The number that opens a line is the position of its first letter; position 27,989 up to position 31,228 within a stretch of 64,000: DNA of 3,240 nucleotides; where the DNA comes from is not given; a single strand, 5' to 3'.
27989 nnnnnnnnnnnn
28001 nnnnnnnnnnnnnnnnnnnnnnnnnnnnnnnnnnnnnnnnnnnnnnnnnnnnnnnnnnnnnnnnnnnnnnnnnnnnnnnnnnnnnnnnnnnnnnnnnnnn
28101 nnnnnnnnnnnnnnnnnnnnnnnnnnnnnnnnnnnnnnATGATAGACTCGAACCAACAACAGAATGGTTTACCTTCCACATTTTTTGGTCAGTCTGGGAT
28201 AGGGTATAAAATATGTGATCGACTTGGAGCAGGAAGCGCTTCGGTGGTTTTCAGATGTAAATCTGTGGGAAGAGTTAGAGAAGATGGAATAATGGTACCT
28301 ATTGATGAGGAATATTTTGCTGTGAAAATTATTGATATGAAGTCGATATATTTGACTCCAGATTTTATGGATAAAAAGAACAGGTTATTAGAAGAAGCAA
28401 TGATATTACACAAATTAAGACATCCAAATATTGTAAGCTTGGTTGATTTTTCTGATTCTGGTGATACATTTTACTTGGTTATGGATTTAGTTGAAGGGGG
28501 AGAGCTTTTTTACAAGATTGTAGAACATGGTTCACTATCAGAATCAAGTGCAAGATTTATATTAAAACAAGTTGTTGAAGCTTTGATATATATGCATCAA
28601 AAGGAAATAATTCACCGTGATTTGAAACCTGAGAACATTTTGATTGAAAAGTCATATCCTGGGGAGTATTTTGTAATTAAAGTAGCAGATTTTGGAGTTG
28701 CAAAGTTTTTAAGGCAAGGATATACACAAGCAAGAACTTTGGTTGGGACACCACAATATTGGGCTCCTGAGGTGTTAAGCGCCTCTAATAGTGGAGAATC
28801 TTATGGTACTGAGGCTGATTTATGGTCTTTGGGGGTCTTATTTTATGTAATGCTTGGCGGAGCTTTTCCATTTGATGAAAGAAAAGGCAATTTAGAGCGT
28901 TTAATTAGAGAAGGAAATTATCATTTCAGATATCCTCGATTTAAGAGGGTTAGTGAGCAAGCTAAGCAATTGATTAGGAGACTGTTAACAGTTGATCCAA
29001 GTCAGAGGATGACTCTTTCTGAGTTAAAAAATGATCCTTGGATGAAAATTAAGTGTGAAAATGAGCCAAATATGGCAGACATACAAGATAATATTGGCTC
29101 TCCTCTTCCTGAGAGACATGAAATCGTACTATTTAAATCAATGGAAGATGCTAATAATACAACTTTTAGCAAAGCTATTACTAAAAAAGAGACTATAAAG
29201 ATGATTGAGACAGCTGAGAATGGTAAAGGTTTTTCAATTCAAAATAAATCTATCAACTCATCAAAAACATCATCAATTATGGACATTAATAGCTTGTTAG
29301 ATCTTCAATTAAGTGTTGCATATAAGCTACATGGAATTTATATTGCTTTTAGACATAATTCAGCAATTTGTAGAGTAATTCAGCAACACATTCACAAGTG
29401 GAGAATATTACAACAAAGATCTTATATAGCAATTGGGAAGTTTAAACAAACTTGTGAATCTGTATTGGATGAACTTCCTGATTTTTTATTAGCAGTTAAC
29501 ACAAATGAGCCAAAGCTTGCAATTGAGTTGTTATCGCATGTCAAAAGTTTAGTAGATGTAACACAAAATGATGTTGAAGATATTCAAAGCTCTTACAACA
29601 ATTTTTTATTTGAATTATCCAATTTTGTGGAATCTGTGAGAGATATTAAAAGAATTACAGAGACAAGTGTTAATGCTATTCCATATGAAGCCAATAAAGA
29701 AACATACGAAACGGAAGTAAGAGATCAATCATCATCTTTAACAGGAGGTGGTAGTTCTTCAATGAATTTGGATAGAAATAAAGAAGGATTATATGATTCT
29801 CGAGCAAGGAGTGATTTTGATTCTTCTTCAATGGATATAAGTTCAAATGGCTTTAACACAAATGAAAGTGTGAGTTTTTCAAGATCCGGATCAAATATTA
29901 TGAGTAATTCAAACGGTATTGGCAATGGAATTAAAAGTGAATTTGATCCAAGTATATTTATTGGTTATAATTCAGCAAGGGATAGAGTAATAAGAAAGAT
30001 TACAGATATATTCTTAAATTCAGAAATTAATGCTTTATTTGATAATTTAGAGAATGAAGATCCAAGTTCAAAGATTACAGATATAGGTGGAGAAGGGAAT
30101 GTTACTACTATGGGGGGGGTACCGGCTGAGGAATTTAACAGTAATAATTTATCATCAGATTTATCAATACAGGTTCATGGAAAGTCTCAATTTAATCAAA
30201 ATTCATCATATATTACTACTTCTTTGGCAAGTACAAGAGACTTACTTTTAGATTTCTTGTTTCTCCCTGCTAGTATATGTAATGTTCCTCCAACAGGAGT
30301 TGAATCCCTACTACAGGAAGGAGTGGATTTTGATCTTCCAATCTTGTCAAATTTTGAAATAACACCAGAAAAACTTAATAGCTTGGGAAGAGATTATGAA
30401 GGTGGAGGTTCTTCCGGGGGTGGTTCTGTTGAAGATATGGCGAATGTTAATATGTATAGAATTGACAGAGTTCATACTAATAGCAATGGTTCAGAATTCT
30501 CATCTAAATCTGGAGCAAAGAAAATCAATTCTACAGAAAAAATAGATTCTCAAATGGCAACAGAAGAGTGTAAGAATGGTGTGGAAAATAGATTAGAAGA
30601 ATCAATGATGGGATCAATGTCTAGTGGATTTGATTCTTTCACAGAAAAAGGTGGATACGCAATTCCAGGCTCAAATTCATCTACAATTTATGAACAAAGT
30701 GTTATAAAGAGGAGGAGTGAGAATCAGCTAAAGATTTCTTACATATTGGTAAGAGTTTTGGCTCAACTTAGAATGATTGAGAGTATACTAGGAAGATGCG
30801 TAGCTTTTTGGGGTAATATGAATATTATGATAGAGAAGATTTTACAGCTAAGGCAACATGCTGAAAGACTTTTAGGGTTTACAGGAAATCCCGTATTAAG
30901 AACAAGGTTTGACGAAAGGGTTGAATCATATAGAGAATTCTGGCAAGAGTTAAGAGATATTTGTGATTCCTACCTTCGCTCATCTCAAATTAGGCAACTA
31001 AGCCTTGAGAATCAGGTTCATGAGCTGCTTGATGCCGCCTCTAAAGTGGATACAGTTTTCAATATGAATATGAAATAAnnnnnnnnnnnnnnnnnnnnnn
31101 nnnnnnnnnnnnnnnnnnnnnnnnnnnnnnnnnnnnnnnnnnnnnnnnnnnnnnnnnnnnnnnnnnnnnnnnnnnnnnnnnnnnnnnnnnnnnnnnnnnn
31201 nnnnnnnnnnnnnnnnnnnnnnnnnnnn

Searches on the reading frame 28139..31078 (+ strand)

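Call 23: search_protein_families(library=pfam, proteins=[window:28139-31078:+], max_evalue=0.01)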
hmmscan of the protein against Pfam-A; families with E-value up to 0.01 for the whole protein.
window:28139-31078:+ (979 aa): 5 families
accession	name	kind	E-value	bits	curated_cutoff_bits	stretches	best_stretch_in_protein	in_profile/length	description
PF00069.31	Pkinase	-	8.1e-67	225.8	31.7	1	23-302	1-263/263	Protein kinase domain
PF07714.23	PK_Tyr_Ser-Thr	-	3e-33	115.7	23.1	1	27-298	5-256/258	Protein tyrosine and serine/threonine kinase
PF14531.12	Kinase-like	-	2.9e-07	30.5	25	1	125-290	134-289/289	Kinase-like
PF17667.7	Pkinase_fungal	-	4e-05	22.9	24.1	1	142-239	292-384/387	Fungal protein kinase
PF06293.20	Kdo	-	0.0097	15.8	21.3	0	130-184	112-165/207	Lipopolysaccharide kinase (Kdo/WaaP) family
